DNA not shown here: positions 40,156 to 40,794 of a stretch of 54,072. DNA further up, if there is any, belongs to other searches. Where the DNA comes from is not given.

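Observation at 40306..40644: Stand-alone six-repeat DnaJ-CR-type zinc-finger protein translationally coupled to gvpN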

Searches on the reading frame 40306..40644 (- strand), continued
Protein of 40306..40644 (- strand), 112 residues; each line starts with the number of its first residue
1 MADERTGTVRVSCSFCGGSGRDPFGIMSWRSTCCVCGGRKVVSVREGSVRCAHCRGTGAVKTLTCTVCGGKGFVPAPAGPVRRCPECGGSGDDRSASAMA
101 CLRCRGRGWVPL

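Call 48: search_protein_families(library=pfam, proteins=[P0179, P0244, P0150, P0151, P0160, P0200, P0267, P0253, P0136, P0003], max_evalue=0.01)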
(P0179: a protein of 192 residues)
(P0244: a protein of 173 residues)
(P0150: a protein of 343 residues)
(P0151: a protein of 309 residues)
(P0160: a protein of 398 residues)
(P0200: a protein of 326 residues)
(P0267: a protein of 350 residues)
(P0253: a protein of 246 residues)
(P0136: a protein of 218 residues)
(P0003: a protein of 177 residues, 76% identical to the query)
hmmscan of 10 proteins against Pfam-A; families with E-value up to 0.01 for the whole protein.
P0179 (192 aa): 5 families
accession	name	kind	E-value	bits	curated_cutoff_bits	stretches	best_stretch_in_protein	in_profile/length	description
PF00684.25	DnaJ_CXXCXGXG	-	2.3e-11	44.2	32.7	3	129-187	1-64/65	DnaJ central domain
PF17302.8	DUF5351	-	3.1e-07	31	27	0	145-170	1-27/29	Family of unknown function (DUF5351)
PF15777.11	Anti-TRAP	-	0.00023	21.5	32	1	127-157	11-45/59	Tryptophan RNA-binding attenuator protein inhibitory protein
PF08792.16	A2L_zn_ribbon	-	0.0013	18.8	22.9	0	143-167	4-28/33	A2L zinc ribbon domain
PF05158.18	RNA_pol_Rpc34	-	0.0047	16.8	28.4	1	21-94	233-307/332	RNA polymerase Rpc34 subunit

P0244 (173 aa): 4 families
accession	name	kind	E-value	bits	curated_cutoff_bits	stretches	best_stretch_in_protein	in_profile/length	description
PF00684.25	DnaJ_CXXCXGXG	-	1.1e-08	35.7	32.7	3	88-149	1-65/65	DnaJ central domain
PF15777.11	Anti-TRAP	-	2.8e-05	24.4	32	0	124-152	11-43/59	Tryptophan RNA-binding attenuator protein inhibitory protein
PF17302.8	DUF5351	-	0.0032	18.1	27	0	124-134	18-28/29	Family of unknown function (DUF5351)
PF25112.1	zf-AtTam37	-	0.0098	17.1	27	0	78-102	11-35/111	AtTam37 zinc finger region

P0150 (343 aa): 4 families
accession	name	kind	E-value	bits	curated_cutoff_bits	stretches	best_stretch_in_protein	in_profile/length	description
PF15777.11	Anti-TRAP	-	1.4e-17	63.9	32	4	31-62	10-42/59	Tryptophan RNA-binding attenuator protein inhibitory protein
PF00684.25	DnaJ_CXXCXGXG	-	2.5e-17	63.3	32.7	3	71-129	1-65/65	DnaJ central domain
PF17302.8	DUF5351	-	1.1e-06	29.3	27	0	53-79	1-28/29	Family of unknown function (DUF5351)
PF06906.16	DUF1272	-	0.0063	17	25.3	1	259-290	20-50/57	Protein of unknown function (DUF1272)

P0151 (309 aa): 3 families
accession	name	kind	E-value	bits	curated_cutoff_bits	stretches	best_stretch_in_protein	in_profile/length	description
PF00684.25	DnaJ_CXXCXGXG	-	8.4e-15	55.2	32.7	2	156-211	1-65/65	DnaJ central domain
PF17302.8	DUF5351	-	4.7e-09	36.8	27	1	52-77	1-27/29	Family of unknown function (DUF5351)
PF15777.11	Anti-TRAP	-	4.8e-07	30.1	32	0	155-182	12-43/59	Tryptophan RNA-binding attenuator protein inhibitory protein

P0160 (398 aa): 3 families
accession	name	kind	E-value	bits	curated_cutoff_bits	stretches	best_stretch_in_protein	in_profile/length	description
PF00684.25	DnaJ_CXXCXGXG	-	9.7e-18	64.6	32.7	3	80-138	1-65/65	DnaJ central domain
PF15777.11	Anti-TRAP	-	6.6e-12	45.7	32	1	79-107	12-43/59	Tryptophan RNA-binding attenuator protein inhibitory protein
PF17302.8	DUF5351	-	0.003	18.2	27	0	97-123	1-28/29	Family of unknown function (DUF5351)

P0200 (326 aa): 4 families
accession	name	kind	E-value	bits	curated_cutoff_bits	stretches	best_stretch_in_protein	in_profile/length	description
PF00684.25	DnaJ_CXXCXGXG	-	1e-16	61.4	32.7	3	199-257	1-65/65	DnaJ central domain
PF15777.11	Anti-TRAP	-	8e-14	51.8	32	2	3-40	5-45/59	Tryptophan RNA-binding attenuator protein inhibitory protein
PF17302.8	DUF5351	-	3.6e-05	24.4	27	0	28-54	1-28/29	Family of unknown function (DUF5351)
PF25436.1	BSD2_CRD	-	0.0062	17.2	27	0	268-292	5-26/69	BSD2 cysteine rich domain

P0267 (350 aa): 2 families
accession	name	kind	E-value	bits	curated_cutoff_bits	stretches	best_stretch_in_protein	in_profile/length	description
PF00684.25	DnaJ_CXXCXGXG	-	8.6e-13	48.8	32.7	3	100-126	1-27/65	DnaJ central domain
PF15777.11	Anti-TRAP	-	8.5e-07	29.3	32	0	98-127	11-43/59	Tryptophan RNA-binding attenuator protein inhibitory protein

P0253 (246 aa): 3 families
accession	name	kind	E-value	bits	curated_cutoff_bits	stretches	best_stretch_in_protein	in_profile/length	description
PF00684.25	DnaJ_CXXCXGXG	-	1.2e-11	45.1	32.7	3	88-115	1-28/65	DnaJ central domain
PF15777.11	Anti-TRAP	-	2.6e-09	37.4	32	1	86-117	11-45/59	Tryptophan RNA-binding attenuator protein inhibitory protein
PF17302.8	DUF5351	-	4.4e-06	27.3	27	0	88-96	20-28/29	Family of unknown function (DUF5351)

P0136 (218 aa): 3 families
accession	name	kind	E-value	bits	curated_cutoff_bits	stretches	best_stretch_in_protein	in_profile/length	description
PF15777.11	Anti-TRAP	-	5.9e-13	49.1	32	2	183-214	11-45/59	Tryptophan RNA-binding attenuator protein inhibitory protein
PF00684.25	DnaJ_CXXCXGXG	-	8.4e-10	39.2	32.7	2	152-209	1-65/65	DnaJ central domain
PF17302.8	DUF5351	-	0.0005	20.7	27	0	134-159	1-27/29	Family of unknown function (DUF5351)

P0003 (177 aa): 3 families
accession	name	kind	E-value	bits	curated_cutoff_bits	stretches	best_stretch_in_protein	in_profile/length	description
PF00684.25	DnaJ_CXXCXGXG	-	4.8e-08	33.6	32.7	2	108-165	1-65/65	DnaJ central domain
PF17302.8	DUF5351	-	1.3e-06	29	27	1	122-149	1-28/29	Family of unknown function (DUF5351)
PF15777.11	Anti-TRAP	-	2.2e-06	28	32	1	140-169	12-44/59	Tryptophan RNA-binding attenuator protein inhibitory protein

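Call 51: find_homologous_proteins(query=A2, max_evalue=1e-10)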
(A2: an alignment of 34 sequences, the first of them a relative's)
Query A2 (34 sequences) (114 aa, profile of the alignment): 762 proteins with E <= 1e-10 among 6044 candidates; the best 120 are listed.
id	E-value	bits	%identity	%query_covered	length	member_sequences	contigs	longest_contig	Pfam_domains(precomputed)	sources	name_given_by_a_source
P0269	1.6e-46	175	42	89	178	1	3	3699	PF15777.11,PF17302.9,PF00684.26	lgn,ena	-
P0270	6.2e-43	164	42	89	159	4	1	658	PF15777.11,PF17302.9,PF00684.26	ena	-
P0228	8.7e-42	160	44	87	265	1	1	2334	PF15777.11,PF00684.26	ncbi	ncbi:MAG: hypothetical protein ACE5HH_04445, partial [Candidatus Hydrothermarchaeales archaeon]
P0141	9.7e-42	160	50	90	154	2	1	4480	PF15777.11,PF17302.9,PF00684.26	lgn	-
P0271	3.9e-40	155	53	88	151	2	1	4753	PF27659.1,PF15777.11,PF17302.9,PF00684.26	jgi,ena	-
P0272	5.8e-40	154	48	96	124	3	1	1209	PF27659.1,PF15777.11,PF17302.9,PF00684.26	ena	-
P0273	2.5e-39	152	48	90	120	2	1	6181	PF27659.1,PF17302.9,PF00684.26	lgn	-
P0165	2.3e-38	149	46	90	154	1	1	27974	PF27659.1,PF15777.11,PF17302.9,PF00684.26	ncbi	-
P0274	2.5e-38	149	40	87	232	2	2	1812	PF15777.11,PF00684.26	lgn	-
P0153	3.0e-38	148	41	87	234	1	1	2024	PF27659.1,PF15777.11,PF00684.26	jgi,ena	-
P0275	3.6e-38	148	47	96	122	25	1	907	PF27659.1,PF15777.11,PF17302.9,PF00684.26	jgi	-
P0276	5.8e-38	147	47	91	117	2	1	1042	PF17302.9,PF00684.26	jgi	-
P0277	6.6e-38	147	45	87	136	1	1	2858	PF17302.9,PF00684.26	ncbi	ncbi:MAG: hypothetical protein ACE5Q6_20990 [Dehalococcoidia bacterium]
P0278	6.8e-38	147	45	97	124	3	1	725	PF15777.11,PF17302.9,PF00684.26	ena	-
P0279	7.8e-38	147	58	87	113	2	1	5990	PF27659.1,PF15777.11,PF17302.9,PF00684.26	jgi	-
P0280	9.5e-38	147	48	89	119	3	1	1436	PF27659.1,PF15777.11,PF17302.9,PF00684.26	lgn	-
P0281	1.1e-37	147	54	89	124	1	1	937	PF27659.1,PF15777.11,PF17302.9,PF00684.26,PF25436.1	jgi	-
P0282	1.3e-37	146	47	92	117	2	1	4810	PF27659.1,PF15777.11,PF17302.9,PF00684.26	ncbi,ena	-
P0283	1.5e-37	146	50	87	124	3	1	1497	PF15777.11,PF00684.26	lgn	-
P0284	1.5e-37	146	56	87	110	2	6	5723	PF27659.1,PF15777.11,PF17302.9,PF00684.26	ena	-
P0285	1.9e-37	146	53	87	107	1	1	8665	PF27659.1,PF15777.11,PF17302.9,PF00684.26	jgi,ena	-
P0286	2.0e-37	146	57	88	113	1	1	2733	PF27659.1,PF15777.11,PF17302.9,PF00684.26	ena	-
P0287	2.1e-37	146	46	95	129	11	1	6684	PF15777.11,PF17302.9,PF00684.26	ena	-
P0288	2.2e-37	146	47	96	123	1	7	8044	PF27659.1,PF15777.11,PF17302.9,PF00684.26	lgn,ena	-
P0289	2.2e-37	146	56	89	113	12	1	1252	PF27659.1,PF15777.11,PF17302.9,PF00684.26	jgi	-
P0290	2.4e-37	145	44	90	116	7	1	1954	PF27659.1,PF15777.11,PF17302.9,PF00684.26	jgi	-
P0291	2.7e-37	145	48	89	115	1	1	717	PF27659.1,PF15777.11,PF17302.9,PF00684.26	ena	-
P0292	2.7e-37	145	45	90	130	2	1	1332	PF00684.26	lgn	-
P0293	2.9e-37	145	58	87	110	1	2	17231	PF27659.1,PF15777.11,PF17302.9,PF00684.26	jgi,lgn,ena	-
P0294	3.0e-37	145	46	94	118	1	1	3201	PF27659.1,PF15777.11,PF00684.26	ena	-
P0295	3.1e-37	145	48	96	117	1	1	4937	PF15777.11,PF17302.9,PF00684.26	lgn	-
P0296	3.4e-37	145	44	88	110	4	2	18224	PF27659.1,PF15777.11,PF17302.9,PF00684.26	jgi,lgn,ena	-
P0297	3.5e-37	145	47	93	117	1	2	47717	PF17302.9,PF00684.26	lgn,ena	-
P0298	3.5e-37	145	46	94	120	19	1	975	PF27659.1,PF15777.11,PF17302.9,PF00684.26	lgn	-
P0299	3.8e-37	145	52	87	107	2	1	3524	PF27659.1,PF15777.11,PF17302.9,PF00684.26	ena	-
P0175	4.0e-37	145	42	91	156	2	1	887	PF27659.1,PF15777.11,PF17302.9,PF00684.26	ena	-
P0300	4.3e-37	145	59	87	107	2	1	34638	PF27659.1,PF15777.11,PF17302.9,PF00684.26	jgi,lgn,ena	-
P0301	4.4e-37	145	49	92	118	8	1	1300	PF15777.11,PF17302.9,PF00684.26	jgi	-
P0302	4.6e-37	145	55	89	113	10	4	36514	PF27659.1,PF15777.11,PF17302.9,PF00684.26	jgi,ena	-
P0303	5.1e-37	144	48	89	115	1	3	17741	PF27659.1,PF15777.11,PF17302.9,PF00684.26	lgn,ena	-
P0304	5.3e-37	144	55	87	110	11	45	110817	PF27659.1,PF15777.11,PF17302.9,PF00684.26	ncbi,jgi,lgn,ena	-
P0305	5.7e-37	144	42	89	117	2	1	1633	PF15777.11,PF17302.9,PF00684.26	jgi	jgi:DnaJ-class molecular chaperone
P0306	6.1e-37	144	47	91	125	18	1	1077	PF15777.11,PF17302.9,PF00684.26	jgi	-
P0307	7.2e-37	144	49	89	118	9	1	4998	PF15777.11,PF00684.26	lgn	-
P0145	7.4e-37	144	43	94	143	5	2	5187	PF17302.9,PF00684.26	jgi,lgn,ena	-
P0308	8.0e-37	144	49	88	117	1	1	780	PF27659.1,PF15777.11,PF00684.26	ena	-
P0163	8.2e-37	144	45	93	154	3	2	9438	PF27659.1,PF15777.11,PF17302.9,PF00684.26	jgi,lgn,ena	-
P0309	1.1e-36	143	54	87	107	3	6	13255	PF27659.1,PF15777.11,PF17302.9,PF00684.26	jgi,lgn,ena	-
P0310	1.3e-36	143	54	96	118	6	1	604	PF27659.1,PF15777.11,PF17302.9,PF00684.26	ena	-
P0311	1.4e-36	143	44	93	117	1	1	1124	PF15777.11,PF17302.9,PF00684.26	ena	-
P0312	1.7e-36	143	55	89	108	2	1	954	PF27659.1,PF15777.11,PF17302.9,PF00684.26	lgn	-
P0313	1.7e-36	143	48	96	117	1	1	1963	PF27659.1,PF15777.11,PF17302.9,PF00684.26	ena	-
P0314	1.8e-36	143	48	90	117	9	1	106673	PF27659.1,PF15777.11,PF17302.9,PF00684.26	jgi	-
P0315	1.9e-36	143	46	91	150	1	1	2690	PF15777.11,PF00684.26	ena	-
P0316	1.9e-36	143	42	89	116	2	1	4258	PF27659.1,PF15777.11,PF00684.26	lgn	-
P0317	2.1e-36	142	54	89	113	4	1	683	PF27659.1,PF15777.11,PF17302.9,PF00684.26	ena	-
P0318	2.7e-36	142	45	89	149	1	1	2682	PF27659.1,PF15777.11,PF17302.9,PF00684.26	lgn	-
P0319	2.7e-36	142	41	89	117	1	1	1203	PF27659.1,PF15777.11,PF17302.9,PF00684.26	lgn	-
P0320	2.7e-36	142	46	92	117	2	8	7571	PF27659.1,PF15777.11,PF17302.9,PF00684.26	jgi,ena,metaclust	metaclust:\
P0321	3.0e-36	142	50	90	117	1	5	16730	PF00684.26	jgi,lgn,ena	-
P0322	3.0e-36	142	44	96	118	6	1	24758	PF15777.11,PF00684.26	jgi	-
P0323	3.3e-36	142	48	89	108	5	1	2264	PF27659.1,PF15777.11,PF00684.26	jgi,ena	-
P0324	3.3e-36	142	49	95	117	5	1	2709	PF27659.1,PF15777.11,PF17302.9,PF00684.26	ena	-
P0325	3.6e-36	142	45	93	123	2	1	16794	PF15777.11,PF17302.9,PF00684.26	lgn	-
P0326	3.6e-36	142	43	89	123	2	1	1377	PF27659.1,PF15777.11,PF00684.26,PF25436.1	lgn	-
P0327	3.6e-36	142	53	88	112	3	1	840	PF27659.1,PF15777.11,PF17302.9,PF00684.26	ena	-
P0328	3.6e-36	142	58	87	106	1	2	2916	PF27659.1,PF15777.11,PF00684.26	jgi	-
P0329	4.4e-36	141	50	90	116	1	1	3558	PF27659.1,PF15777.11,PF17302.9,PF00684.26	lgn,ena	-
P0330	4.5e-36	141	58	90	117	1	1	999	PF15777.11,PF17302.9,PF00684.26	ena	-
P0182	4.8e-36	141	49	87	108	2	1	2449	PF15777.11,PF17302.9,PF00684.26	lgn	-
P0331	4.8e-36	141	46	96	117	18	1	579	PF15777.11,PF17302.9,PF00684.26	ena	-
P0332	5.6e-36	141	56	87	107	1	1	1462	PF27659.1,PF15777.11,PF17302.9,PF00684.26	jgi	-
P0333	5.6e-36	141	41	96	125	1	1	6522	PF15777.11,PF17302.9,PF00684.26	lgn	-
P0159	5.8e-36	141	41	92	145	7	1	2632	PF27659.1,PF15777.11,PF00684.26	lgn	-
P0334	6.1e-36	141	55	89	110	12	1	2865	PF27659.1,PF15777.11,PF17302.9,PF00684.26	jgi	-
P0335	6.3e-36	141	50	90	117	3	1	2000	PF27659.1,PF15777.11,PF17302.9,PF00684.26,PF08792.17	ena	-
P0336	6.4e-36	141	47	90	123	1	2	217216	PF27659.1,PF15777.11,PF17302.9,PF00684.26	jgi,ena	-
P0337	7.0e-36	141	56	86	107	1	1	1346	PF27659.1,PF15777.11,PF17302.9,PF00684.26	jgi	-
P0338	7.2e-36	141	45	95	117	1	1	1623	PF15777.11,PF00684.26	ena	-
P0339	7.5e-36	141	47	92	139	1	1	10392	PF27659.1,PF15777.11,PF17302.9,PF00684.26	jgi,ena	jgi:DnaJ-class molecular chaperone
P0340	7.8e-36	141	52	88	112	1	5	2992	PF27659.1,PF15777.11,PF17302.9,PF00684.26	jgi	-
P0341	7.9e-36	141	50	91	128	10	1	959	PF27659.1,PF15777.11,PF00684.26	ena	-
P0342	8.0e-36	141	47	90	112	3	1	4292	PF15777.11,PF00684.26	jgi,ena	-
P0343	8.6e-36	140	50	90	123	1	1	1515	PF27659.1,PF15777.11,PF17302.9,PF00684.26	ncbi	-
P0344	9.3e-36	140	40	96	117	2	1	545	PF27659.1,PF15777.11,PF17302.9,PF00684.26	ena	-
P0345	9.4e-36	140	48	91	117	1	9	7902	PF27659.1,PF15777.11,PF17302.9,PF00684.26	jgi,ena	-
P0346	1.0e-35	140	47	89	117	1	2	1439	PF17302.9,PF00684.26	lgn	-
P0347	1.1e-35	140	46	96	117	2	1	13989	PF17302.9,PF00684.26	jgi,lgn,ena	-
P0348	1.1e-35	140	47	88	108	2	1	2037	PF27659.1,PF15777.11,PF17302.9,PF00684.26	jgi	jgi:DnaJ-class molecular chaperone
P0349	1.1e-35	140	48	96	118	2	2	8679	PF15777.11,PF00684.26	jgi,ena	-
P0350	1.2e-35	140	47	96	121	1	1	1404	PF27659.1,PF15777.11,PF00684.26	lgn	-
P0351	1.2e-35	140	48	95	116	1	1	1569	PF27659.1,PF15777.11,PF17302.9,PF00684.26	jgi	-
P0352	1.2e-35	140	48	89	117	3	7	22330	PF27659.1,PF15777.11,PF17302.9,PF00684.26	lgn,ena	-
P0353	1.2e-35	140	43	96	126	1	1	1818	PF15777.11,PF17302.9,PF00684.26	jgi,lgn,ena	-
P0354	1.2e-35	140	55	88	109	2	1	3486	PF15777.11,PF00684.26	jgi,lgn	-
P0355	1.2e-35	140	48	89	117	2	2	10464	PF27659.1,PF15777.11,PF17302.9,PF00684.26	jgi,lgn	-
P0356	1.3e-35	140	47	89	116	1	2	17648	PF15777.11,PF17302.9,PF00684.26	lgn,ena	-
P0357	1.4e-35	140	44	96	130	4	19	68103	PF27659.1,PF17302.9,PF00684.26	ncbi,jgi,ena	-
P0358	1.4e-35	140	57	88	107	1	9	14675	PF27659.1,PF15777.11,PF17302.9,PF00684.26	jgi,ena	jgi:DnaJ-class molecular chaperone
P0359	1.4e-35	140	54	88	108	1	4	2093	PF27659.1,PF15777.11,PF17302.9,PF00684.26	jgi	jgi:DnaJ-class molecular chaperone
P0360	1.6e-35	140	59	88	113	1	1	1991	PF15777.11,PF17302.9,PF00684.26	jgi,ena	-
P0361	1.7e-35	140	49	87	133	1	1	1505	PF15777.11,PF00684.26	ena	-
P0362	1.8e-35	139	41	94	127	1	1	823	PF15777.11,PF00684.26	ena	-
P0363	1.8e-35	139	54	88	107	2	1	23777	PF27659.1,PF15777.11,PF17302.9,PF00684.26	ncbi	-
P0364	1.9e-35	139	52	90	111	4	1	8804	PF15777.11,PF17302.9,PF00684.26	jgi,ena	-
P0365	2.0e-35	139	41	97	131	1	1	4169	PF15777.11,PF00684.26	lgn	-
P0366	2.4e-35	139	48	87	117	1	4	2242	PF15777.11,PF00684.26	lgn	-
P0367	2.7e-35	139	51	91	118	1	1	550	PF27659.1,PF15777.11,PF17302.9,PF00684.26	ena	-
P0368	2.7e-35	139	46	96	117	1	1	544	PF27659.1,PF15777.11,PF17302.9,PF00684.26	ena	-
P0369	2.8e-35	139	48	93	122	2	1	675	PF17302.9,PF00684.26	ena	-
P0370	2.8e-35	139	44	96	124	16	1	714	PF15777.11,PF00684.26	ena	-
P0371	3.1e-35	139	55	87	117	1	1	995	PF27659.1,PF15777.11,PF17302.9,PF00684.26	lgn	-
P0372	3.1e-35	139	50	96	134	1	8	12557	PF15777.11,PF17302.9,PF00684.26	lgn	-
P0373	3.2e-35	139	55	87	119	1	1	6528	PF27659.1,PF15777.11,PF00684.26,PF08792.17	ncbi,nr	ncbi:MAG: hypothetical protein P9L88_04385 [Candidatus Tantalella remota]|nr:hypothetical protein [C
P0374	3.2e-35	139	48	91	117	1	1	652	PF27659.1,PF15777.11,PF17302.9,PF00684.26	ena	-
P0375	3.3e-35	139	56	89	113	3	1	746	PF27659.1,PF15777.11,PF17302.9,PF00684.26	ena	-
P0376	3.6e-35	138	44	91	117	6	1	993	PF27659.1,PF15777.11,PF17302.9,PF00684.26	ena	-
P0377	3.8e-35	138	46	92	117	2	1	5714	PF00684.26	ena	-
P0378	3.8e-35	138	45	94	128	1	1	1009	PF15777.11,PF17302.9,PF00684.26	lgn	-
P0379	3.8e-35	138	51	87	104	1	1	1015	PF27659.1,PF15777.11,PF17302.9,PF00684.26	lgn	-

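Call 52: find_encoding_contigs(protein=P0304, flank=9000, max_places=1)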
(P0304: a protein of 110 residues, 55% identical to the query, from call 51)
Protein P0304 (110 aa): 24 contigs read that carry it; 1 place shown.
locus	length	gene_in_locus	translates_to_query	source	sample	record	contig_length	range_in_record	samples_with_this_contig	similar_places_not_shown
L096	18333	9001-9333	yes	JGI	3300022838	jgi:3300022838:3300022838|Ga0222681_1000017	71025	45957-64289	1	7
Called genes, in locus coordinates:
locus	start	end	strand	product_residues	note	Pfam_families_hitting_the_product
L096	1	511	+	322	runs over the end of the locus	PF00672:HAMP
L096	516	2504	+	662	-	PF08448:PAS_4, PF13426:PAS_9, PF00989:PAS, PF08448:PAS_4, PF13426:PAS_9, PF00512:HisKA, PF02518:HATPase_c, PF00072:Response_reg, +5 more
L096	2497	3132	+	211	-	-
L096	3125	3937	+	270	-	-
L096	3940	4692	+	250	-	PF00512:HisKA, PF02518:HATPase_c, PF14501:HATPase_c_5 (weak)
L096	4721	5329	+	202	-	PF14237:GYF_2 (weak), PF00072:Response_reg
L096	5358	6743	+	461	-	PF00072:Response_reg, PF00158:Sigma54_activat, PF14532:Sigma54_activ_2, PF00004:AAA (faint), PF07724:AAA_2 (weak), PF07728:AAA_5, PF25601:AAA_lid_14, PF02954:HTH_8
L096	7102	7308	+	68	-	PF00741:Gas_vesicle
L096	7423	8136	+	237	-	-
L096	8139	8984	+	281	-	-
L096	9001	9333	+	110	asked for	PF15777:Anti-TRAP (faint), PF27659:CHP02642 (faint), PF17302:DUF5351 (faint), PF00684:DnaJ_CXXCXGXG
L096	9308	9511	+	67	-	-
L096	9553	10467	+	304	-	PF07726:AAA_3 (faint), PF07728:AAA_5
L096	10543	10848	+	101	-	-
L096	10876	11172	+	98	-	PF00741:Gas_vesicle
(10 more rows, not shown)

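Call 53: find_encoding_contigs(protein=P0336, flank=9000, max_places=1)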
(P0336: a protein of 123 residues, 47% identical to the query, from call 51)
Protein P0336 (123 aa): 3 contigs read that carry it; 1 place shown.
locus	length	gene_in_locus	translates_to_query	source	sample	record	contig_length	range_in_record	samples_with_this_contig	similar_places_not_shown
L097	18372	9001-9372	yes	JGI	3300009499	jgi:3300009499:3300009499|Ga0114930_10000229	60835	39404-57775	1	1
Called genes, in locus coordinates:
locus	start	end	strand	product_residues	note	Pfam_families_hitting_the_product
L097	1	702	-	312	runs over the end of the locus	PF01063:Aminotran_4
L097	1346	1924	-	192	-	-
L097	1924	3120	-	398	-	PF25994:HH_AprE (faint)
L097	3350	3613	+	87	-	-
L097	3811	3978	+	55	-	-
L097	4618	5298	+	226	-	PF07730:HisKA_3, PF13581:HATPase_c_2 (weak), PF02518:HATPase_c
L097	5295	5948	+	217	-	PF00072:Response_reg, PF00196:GerE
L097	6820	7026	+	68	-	PF00741:Gas_vesicle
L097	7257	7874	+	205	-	-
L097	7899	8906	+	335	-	-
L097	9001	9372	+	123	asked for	PF15777:Anti-TRAP (faint), PF27659:CHP02642 (faint), PF17302:DUF5351 (faint), PF00684:DnaJ_CXXCXGXG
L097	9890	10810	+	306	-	PF07726:AAA_3 (faint), PF07728:AAA_5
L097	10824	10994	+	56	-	-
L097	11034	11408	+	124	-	-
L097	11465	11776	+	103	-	-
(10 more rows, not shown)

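Call 54: find_encoding_contigs(protein=P0357, flank=9000, max_places=1)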
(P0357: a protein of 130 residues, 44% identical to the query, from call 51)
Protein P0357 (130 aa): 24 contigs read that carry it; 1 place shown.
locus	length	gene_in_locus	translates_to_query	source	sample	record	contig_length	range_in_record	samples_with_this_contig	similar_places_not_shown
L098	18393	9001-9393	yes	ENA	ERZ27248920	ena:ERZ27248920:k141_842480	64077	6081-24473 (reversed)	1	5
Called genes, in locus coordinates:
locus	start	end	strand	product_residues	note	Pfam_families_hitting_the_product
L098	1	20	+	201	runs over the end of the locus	PF01300:Sua5_yciO_yrdC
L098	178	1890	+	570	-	PF00575:S1, PF10150:RNase_E_G, PF20833:RNase_E_G_Thio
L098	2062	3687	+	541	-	PF01979:Amidohydro_1, PF13382:Adenine_deam_C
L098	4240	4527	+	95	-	PF14076:DUF4258 (weak)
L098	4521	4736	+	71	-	-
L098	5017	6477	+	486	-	PF00072:Response_reg, PF00158:Sigma54_activat, PF14532:Sigma54_activ_2, PF01078:Mg_chelatase (faint), PF07728:AAA_5 (weak), PF25601:AAA_lid_14, PF02954:HTH_8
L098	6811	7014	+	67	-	PF00741:Gas_vesicle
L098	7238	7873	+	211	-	-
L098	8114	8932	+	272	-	-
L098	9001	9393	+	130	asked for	PF27659:CHP02642 (faint), PF17302:DUF5351 (faint), PF00684:DnaJ_CXXCXGXG (weak)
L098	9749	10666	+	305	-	PF07726:AAA_3 (faint), PF07728:AAA_5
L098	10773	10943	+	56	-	PF04014:MazE_antitoxin (weak)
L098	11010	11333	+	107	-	-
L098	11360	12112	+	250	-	PF06386:GvpL_GvpF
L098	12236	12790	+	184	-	PF00011:HSP20 (faint)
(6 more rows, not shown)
